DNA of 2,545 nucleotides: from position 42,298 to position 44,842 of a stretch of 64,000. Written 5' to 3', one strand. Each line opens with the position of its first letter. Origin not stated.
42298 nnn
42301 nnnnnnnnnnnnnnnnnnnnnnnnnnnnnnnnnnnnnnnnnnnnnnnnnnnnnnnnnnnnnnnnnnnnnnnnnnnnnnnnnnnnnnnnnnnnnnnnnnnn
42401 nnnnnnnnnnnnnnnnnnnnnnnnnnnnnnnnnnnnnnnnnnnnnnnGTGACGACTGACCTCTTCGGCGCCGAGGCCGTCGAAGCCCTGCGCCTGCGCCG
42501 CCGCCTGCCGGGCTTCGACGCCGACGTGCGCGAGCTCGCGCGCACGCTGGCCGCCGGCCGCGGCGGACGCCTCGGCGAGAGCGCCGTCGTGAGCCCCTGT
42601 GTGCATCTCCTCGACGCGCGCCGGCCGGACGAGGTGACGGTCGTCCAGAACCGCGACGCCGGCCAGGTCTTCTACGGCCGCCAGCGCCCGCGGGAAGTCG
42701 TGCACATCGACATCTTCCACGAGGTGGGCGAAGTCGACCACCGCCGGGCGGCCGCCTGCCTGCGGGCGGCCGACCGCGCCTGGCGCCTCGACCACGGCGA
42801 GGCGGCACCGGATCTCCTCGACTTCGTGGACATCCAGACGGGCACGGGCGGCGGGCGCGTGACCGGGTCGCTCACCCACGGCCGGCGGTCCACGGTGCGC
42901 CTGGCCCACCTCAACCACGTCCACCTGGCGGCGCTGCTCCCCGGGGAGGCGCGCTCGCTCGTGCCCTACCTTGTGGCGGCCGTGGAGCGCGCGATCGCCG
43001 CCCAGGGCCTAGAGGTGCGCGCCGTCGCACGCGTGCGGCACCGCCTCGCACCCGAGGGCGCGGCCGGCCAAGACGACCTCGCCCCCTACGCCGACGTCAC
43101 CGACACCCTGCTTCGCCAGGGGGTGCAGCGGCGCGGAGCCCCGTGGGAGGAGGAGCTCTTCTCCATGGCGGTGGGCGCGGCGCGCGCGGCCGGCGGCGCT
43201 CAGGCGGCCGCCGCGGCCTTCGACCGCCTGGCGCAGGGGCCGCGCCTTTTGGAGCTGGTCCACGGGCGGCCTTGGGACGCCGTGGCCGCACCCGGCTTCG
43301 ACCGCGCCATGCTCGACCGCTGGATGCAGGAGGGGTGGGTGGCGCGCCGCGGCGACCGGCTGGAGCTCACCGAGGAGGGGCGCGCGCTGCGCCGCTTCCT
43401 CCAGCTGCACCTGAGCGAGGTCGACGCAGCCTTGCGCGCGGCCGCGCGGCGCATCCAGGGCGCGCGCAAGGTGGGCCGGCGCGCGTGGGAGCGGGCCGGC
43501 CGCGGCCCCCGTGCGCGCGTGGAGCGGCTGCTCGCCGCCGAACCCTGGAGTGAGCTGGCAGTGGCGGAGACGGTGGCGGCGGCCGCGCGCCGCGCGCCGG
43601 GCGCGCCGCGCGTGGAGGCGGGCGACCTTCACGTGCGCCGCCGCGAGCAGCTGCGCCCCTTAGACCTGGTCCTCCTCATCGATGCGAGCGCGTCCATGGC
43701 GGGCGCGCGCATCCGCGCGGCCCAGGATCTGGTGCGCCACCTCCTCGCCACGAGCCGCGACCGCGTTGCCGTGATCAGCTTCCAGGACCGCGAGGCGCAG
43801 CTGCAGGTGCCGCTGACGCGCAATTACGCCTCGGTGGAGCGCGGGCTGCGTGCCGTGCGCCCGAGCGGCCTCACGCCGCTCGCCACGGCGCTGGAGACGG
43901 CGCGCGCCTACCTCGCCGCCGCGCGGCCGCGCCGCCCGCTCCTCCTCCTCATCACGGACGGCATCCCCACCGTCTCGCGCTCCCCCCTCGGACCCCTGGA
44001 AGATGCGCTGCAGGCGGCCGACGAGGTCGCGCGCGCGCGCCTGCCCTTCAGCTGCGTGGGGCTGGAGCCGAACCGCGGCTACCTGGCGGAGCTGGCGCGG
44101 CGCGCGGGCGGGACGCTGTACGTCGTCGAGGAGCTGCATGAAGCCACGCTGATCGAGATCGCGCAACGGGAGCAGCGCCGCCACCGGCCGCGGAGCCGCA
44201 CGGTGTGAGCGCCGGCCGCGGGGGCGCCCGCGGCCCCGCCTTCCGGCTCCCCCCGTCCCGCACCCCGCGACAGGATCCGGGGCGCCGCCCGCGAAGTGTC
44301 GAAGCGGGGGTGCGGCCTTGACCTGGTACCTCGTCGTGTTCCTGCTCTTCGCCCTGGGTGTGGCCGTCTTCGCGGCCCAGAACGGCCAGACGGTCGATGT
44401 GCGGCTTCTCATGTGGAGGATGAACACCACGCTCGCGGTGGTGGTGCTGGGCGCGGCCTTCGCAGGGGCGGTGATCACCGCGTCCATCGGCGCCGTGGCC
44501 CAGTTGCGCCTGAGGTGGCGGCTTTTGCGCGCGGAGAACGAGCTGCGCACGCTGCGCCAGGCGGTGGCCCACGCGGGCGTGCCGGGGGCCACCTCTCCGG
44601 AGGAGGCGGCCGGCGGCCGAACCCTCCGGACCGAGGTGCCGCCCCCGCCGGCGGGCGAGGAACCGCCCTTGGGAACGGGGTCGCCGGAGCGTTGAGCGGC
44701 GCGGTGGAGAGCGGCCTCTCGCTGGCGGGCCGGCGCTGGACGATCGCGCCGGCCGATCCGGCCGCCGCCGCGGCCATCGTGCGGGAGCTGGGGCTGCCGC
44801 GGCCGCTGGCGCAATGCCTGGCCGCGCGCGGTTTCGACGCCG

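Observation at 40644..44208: Orphan ChlI-type AAA+ ATPase / wHTH-VWA (ChlD-like) two-gene module with no chelatase H subunit, embedded in the dnaE2-murD-recJ block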

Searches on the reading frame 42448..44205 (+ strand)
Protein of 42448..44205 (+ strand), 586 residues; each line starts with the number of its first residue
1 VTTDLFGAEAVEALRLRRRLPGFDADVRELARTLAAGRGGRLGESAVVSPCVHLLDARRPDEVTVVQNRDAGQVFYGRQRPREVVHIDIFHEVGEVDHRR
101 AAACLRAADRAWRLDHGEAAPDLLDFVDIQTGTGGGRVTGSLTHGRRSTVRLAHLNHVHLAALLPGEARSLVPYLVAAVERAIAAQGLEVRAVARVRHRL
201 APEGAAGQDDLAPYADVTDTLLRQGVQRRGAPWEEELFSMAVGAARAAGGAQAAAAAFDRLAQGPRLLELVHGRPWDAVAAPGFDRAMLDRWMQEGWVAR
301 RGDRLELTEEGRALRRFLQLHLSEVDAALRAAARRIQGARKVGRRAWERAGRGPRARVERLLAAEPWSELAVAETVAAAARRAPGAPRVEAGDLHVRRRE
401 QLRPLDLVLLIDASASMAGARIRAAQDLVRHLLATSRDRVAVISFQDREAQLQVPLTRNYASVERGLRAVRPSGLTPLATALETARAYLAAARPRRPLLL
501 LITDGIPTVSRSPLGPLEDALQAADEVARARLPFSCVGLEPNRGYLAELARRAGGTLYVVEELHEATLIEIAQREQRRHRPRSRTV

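Call 5: search_protein_families(library=pfam, proteins=[window:42454-44205:+], max_evalue=0.1)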
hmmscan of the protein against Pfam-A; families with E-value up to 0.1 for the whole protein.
window:42454-44205:+ (584 aa): 6 families
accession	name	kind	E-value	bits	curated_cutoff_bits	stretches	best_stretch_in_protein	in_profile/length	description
PF13519.12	VWA_2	-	1.3e-17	64.8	27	1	405-503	1-106/107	von Willebrand factor type A domain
PF00092.34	VWA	-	1.8e-10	41.7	23.8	1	404-556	1-160/174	von Willebrand factor type A domain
PF05762.20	VWA_CoxE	-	4.7e-07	29.9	26.4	1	392-522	46-175/222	VWA domain containing CoxE-like protein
PF01882.25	DUF58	-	4.9e-07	29.6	23.4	1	390-505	23-145/216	Protein of unknown function DUF58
PF13768.12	VWA_3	-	1.9e-05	25.2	27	1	404-556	2-154/155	von Willebrand factor type A domain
PF06969.22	HemN_C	-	0.029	14.9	24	1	266-312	26-67/67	HemN C-terminal domain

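Call 6: search_protein_families(library=ncbifam, proteins=[window:42448-44205:+], max_evalue=0.1)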
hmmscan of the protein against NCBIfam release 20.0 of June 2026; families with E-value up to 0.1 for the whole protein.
window:42448-44205:+ (586 aa): 6 families
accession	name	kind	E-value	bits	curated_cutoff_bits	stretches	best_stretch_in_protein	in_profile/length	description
TIGR02442.1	Cob-chelat-sub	hypoth_equivalog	6.1e-31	107.5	779.45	1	335-559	402-639/641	putative cobaltochelatase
TIGR02031.1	BchD-ChlD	equivalog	9.6e-17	60.9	499.55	1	332-519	351-545/608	magnesium chelatase ATPase subunit D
NF009943.0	PRK13406.1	equivalog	1.4e-15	56.9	571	1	334-530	333-532/585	magnesium chelatase subunit D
TIGR03436.1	acidobact_VWFA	subfamily_domain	8.1e-07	28.8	81.25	1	397-525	64-191/324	VWA domain-containing protein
TIGR03788.1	marine_srt_targ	equivalog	2.7e-05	22.8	551.65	1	403-560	270-428/629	marine proteobacterial sortase target protein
NF033757.1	gliding_CglB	equivalog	0.08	11.9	200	0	469-508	161-201/402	adventurous gliding motility lipoprotein CglB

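Call 7: search_protein_families(library=padloc, proteins=[window:42448-44205:+], max_evalue=0.1)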
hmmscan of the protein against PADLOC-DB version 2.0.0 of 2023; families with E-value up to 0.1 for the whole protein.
window:42448-44205:+ (586 aa): 0 families

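Call 9: search_solved_structures(query=window:42448-44205:+, max_evalue=0.01, show_alignments=1)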
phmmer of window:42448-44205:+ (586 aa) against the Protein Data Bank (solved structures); distinct sequences matched with E-value up to 0.01: 3.
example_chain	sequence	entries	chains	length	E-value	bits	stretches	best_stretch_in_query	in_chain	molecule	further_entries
2x31_A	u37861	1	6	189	5.1e-09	38.5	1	406-531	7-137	MAGNESIUM-CHELATASE 60 KDA SUBUNIT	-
8s05_A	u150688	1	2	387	0.0022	19.9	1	403-565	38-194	Conserved protein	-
6to1_A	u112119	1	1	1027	0.0048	18.8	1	359-509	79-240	Minor fimbrium subunit Mfa5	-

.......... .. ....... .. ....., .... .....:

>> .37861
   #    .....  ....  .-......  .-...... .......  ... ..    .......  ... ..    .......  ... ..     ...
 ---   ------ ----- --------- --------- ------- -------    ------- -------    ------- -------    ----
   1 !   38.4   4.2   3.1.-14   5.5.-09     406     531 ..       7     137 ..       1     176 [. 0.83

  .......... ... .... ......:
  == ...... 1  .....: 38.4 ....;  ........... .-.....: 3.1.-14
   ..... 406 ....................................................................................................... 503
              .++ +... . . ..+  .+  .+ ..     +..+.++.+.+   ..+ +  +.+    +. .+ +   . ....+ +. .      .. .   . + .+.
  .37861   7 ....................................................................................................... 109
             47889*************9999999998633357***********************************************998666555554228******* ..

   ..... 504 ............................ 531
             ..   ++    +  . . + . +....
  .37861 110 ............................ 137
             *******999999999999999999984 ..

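Call 10: find_homologous_proteins(query=window:42448-44205:+)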
Query window:42448-44205:+ (586 aa): 130 proteins with E <= 0.001 among 8000 candidates; the best 120 are listed.
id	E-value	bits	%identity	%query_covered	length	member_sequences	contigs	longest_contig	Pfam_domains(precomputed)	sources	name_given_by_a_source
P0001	0.0e+0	1242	100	100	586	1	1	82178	PF13768.13,PF00092.35,PF13519.13,PF05762.21,PF01882.26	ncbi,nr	ncbi:MAG: VWA domain-containing protein [Firmicutes bacterium]|nr:VWA domain-containing protein [Bac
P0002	0.0e+0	1024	84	96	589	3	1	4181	PF13768.13,PF00092.35,PF13519.13,PF05762.21,PF01882.26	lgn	-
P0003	1.4e-174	600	58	96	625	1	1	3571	PF00092.35,PF13519.13,PF05762.21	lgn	-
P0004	5.1e-159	549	54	96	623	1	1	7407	PF13768.13,PF00092.35,PF13519.13,PF05762.21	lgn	-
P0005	8.2e-124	432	46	93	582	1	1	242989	PF00092.35,PF13519.13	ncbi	ncbi:MAG: vWA domain-containing protein [Symbiobacteriia bacterium]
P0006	8.3e-123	429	45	94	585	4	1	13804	PF13768.13,PF00092.35,PF13519.13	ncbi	-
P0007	7.4e-122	426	46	96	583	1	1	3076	PF00092.35,PF13519.13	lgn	-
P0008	3.4e-121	424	47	95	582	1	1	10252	PF00092.35,PF13519.13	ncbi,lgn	ncbi:MAG: VWA domain-containing protein [Bacillota bacterium]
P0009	4.2e-120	420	47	96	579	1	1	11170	PF13519.13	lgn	-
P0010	1.1e-117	412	44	94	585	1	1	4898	PF00092.35,PF13519.13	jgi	-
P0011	1.1e-116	409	42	94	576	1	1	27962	PF00092.35,PF13519.13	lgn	-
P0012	1.2e-116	409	45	92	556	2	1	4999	PF00092.35,PF13519.13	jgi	-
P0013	7.8e-116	406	42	94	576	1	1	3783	PF00092.35,PF13519.13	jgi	jgi:magnesium chelatase subunit D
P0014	1.4e-115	405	43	94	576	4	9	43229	PF00092.35,PF13519.13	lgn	-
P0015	2.7e-115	404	58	28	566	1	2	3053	PF00092.35,PF13519.13,PF05762.21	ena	-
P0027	7.1e-111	390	40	94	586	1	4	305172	PF13768.13,PF00092.35,PF13519.13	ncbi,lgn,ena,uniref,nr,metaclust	ncbi:vWA domain-containing protein [Sporolituus thermophilus]|uniref:Magnesium chelatase subunit D n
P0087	9.8e-102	360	37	95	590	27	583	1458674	PF13768.13,PF00092.35,PF13519.13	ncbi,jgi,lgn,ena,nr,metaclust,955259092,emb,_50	ncbi:MAG: VWA domain-containing protein [Bacillota bacterium]|jgi:magnesium chelatase subunit D|nr:V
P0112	1.8e-96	342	38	92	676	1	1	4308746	PF00092.35,PF13519.13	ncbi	-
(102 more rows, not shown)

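Call 11: find_encoding_contigs(protein=P0027, flank=10000, max_places=2)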
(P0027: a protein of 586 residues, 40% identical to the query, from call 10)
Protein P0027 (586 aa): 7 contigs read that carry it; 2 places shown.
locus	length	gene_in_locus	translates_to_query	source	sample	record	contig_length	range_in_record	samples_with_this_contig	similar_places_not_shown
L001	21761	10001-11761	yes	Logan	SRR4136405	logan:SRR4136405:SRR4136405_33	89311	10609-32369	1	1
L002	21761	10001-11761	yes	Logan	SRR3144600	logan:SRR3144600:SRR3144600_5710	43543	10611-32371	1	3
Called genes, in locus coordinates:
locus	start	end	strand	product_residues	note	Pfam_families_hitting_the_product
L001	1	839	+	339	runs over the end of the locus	PF02547:Queuosine_synth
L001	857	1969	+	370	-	PF01702:TGT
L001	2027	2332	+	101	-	PF02699:YajC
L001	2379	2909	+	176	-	PF01812:5-FTHF_cyc-lig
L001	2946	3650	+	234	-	PF07228:SpoIIE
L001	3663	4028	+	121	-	-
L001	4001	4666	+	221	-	-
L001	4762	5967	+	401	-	PF21760:SecD_1st, PF22599:SecDF_P1_head, PF03176:MMPL, PF02355:SecD_SecF_C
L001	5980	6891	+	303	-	PF07549:Sec_GG, PF02355:SecD_SecF_C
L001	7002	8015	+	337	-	-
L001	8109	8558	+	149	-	PF04306:DUF456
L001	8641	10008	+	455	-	PF01078:Mg_chelatase (weak), PF17863:AAA_lid_2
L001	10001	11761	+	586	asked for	PF13768:VWA_3 (faint), PF00092:VWA, PF13519:VWA_2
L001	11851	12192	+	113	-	PF06305:LapA_dom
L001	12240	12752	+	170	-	PF00156:Pribosyltran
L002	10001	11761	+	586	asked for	PF13768:VWA_3 (faint), PF00092:VWA, PF13519:VWA_2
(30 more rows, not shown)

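Call 12: find_encoding_contigs(protein=P0087, flank=10000, max_places=3)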
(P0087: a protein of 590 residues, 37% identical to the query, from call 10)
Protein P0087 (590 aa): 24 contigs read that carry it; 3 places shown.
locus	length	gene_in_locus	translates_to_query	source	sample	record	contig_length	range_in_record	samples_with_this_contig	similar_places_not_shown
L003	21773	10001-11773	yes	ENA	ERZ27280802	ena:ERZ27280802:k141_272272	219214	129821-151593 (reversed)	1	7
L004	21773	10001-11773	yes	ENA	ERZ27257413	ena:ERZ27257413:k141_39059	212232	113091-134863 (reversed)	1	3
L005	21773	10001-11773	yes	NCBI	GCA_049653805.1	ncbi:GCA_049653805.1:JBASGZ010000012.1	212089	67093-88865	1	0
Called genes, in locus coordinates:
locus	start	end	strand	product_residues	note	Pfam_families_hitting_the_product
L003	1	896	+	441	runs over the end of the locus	PF00350:Dynamin_N (faint), PF01926:MMR_HSR1, PF02421:FeoB_N, PF03193:RsgA_GTPase (faint), PF00009:GTP_EFTU, PF01926:MMR_HSR1, PF02421:FeoB_N, PF14714:KH_dom-like, +1 more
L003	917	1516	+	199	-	PF02660:G3P_acyltransf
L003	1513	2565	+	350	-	PF01210:NAD_Gly3P_dh_N, PF02558:ApbA (weak), PF07479:NAD_Gly3P_dh_C, PF20618:GPD_NAD_C_bact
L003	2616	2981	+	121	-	PF12773:DZR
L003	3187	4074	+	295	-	-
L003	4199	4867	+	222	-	PF02308:MgtC, PF01842:ACT (weak), PF13291:ACT_4 (weak)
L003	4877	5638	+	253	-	PF01975:SurE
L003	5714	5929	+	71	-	-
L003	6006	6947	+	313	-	PF01820:Dala_Dala_lig_N, PF02655:ATP-grasp_3, PF07478:Dala_Dala_lig_C, PF02786:CPSase_L_D2 (weak), PF02222:ATP-grasp (weak), PF13535:ATP-grasp_4 (weak)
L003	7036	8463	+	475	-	PF00989:PAS, PF08448:PAS_4, PF00158:Sigma54_activat, PF14532:Sigma54_activ_2, PF07728:AAA_5, PF25601:AAA_lid_14, PF02954:HTH_8, PF13556:HTH_30, +1 more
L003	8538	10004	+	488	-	PF17863:AAA_lid_2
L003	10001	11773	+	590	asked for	PF00092:VWA, PF13519:VWA_2, PF13768:VWA_3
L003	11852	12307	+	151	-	PF06305:LapA_dom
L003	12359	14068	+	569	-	PF01368:DHH, PF02272:DHHA1, PF17768:RecJ_OB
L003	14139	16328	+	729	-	PF01966:HD, PF13328:HD_4, PF04607:RelA_SpoT, PF02824:TGS, PF19296:RelA_AH, PF28438:RelA_RIS, PF13291:ACT_4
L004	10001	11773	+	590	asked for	PF00092:VWA, PF13519:VWA_2, PF13768:VWA_3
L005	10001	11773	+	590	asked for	PF00092:VWA, PF13519:VWA_2, PF13768:VWA_3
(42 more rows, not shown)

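Call 13: find_encoding_contigs(protein=P0112, flank=10000, max_places=2)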
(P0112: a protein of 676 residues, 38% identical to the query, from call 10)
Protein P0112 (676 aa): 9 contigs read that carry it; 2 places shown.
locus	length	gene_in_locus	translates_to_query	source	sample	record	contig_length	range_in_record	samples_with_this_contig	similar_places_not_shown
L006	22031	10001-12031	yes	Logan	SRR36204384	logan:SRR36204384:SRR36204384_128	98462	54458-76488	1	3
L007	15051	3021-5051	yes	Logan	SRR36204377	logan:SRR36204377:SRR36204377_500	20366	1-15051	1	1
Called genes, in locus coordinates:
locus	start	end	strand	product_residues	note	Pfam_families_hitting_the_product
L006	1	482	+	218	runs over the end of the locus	PF12844:HTH_19 (weak), PF13560:HTH_31 (weak), PF01381:HTH_3 (faint)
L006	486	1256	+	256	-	PF03746:LamB_YcsF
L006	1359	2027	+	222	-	PF10502:Peptidase_S26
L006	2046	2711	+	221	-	PF01966:HD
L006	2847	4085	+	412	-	PF21760:SecD_1st, PF22599:SecDF_P1_head, PF00873:ACR_tran (weak), PF03176:MMPL, PF02355:SecD_SecF_C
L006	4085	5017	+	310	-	PF07549:Sec_GG, PF02355:SecD_SecF_C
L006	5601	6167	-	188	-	-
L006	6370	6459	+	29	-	-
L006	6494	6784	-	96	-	-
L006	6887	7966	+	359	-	PF08757:CotH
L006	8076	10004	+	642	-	PF17863:AAA_lid_2 (weak)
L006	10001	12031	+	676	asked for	PF00092:VWA, PF13519:VWA_2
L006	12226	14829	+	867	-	PF01368:DHH, PF02272:DHHA1, PF17768:RecJ_OB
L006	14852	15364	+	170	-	PF00156:Pribosyltran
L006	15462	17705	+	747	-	PF13328:HD_4, PF01966:HD, PF04607:RelA_SpoT, PF02824:TGS, PF19296:RelA_AH, PF28438:RelA_RIS, PF01842:ACT, PF13291:ACT_4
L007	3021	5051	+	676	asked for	PF00092:VWA, PF13519:VWA_2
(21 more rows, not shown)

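Call 35: search_protein_families(library=pfam, alignment_id=A1, max_evalue=0.05)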
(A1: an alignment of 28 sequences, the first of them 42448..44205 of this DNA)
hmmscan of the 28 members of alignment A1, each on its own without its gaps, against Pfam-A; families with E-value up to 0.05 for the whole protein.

A. member 1, window:42448-44205:+ (586 aa): 6 families
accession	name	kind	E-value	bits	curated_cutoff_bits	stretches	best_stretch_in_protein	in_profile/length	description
PF13519.12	VWA_2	-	1.3e-17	64.8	27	1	407-505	1-106/107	von Willebrand factor type A domain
PF00092.34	VWA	-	1.9e-10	41.7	23.8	1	406-558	1-160/174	von Willebrand factor type A domain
PF05762.20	VWA_CoxE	-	4.7e-07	29.9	26.4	1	394-524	46-175/222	VWA domain containing CoxE-like protein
PF01882.25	DUF58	-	4.9e-07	29.6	23.4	1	392-507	23-145/216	Protein of unknown function DUF58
PF13768.12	VWA_3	-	1.9e-05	25.2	27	1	406-558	2-154/155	von Willebrand factor type A domain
PF06969.22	HemN_C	-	0.029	14.9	24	0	268-314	26-67/67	HemN C-terminal domain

B. families by the number of members that match (of 28 scanned): 11 families
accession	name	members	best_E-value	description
PF13519.12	VWA_2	28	1.3e-17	von Willebrand factor type A domain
PF00092.34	VWA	28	1.8e-12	von Willebrand factor type A domain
PF05762.20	VWA_CoxE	25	2.4e-09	VWA domain containing CoxE-like protein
PF13768.12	VWA_3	16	4.8e-09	von Willebrand factor type A domain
PF01882.25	DUF58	13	4.9e-07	Protein of unknown function DUF58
PF25213.1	HVO_A0261_N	7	0.00018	HVO_A0261 N-terminal domain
PF06969.22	HemN_C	4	0.022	HemN C-terminal domain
PF14947.12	HTH_45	1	0.0053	Winged helix-turn-helix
PF00702.32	Hydrolase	1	0.01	haloacid dehalogenase-like hydrolase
PF20172.3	DUF6538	1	0.025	Domain of unknown function (DUF6538)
PF09821.14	AAA_assoc_C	1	0.031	C-terminal AAA-associated domain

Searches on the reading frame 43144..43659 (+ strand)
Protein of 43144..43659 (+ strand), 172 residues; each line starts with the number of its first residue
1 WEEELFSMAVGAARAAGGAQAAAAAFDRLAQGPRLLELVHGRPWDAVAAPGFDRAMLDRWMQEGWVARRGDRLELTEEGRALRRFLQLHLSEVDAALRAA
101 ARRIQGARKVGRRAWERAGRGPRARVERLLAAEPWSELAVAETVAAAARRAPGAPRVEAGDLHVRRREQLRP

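Call 43: predict_structure(alignment_id=A4)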
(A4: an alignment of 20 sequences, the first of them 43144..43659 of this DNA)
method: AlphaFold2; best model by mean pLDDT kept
length: 172 residues; sequences in the alignment: 20
mean_pLDDT: 84.7   pTM: 0.58
mean pLDDT of the five models: 84.7, 83.9, 83.5, 81.6, 80.1
residues with pLDDT >= 90: 104; 70-90: 31; 50-70: 31; < 50: 6
segments of 3 or more residues with pLDDT < 50: 46-48
pLDDT, mean of each block of 10 residues (from residue 1): 95 96 94 69 52 88 95 95 98 97 78 52 81 84 96 92 84 57
secondary structure, 60 per line:
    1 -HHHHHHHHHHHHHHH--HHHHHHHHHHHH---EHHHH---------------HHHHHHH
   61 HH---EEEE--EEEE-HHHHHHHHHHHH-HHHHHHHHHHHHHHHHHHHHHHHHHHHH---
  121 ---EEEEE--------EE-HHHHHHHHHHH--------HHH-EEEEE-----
elements in order: H2-16 H19-30 H35-38 H54-62 E66-69 E72-75 H77-88 H90-117 E124-128 H140-150 E163-167

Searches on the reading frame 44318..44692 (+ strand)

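Call 40: search_protein_families(library=pfam, proteins=[window:44318-44692:+], max_evalue=0.001)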
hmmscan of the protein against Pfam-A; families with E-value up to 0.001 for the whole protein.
window:44318-44692:+ (125 aa): 1 family
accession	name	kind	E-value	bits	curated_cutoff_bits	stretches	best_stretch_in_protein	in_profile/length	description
PF06305.16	LapA_dom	-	7.7e-14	51.8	28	1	21-83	1-63/64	Lipopolysaccharide assembly protein A domain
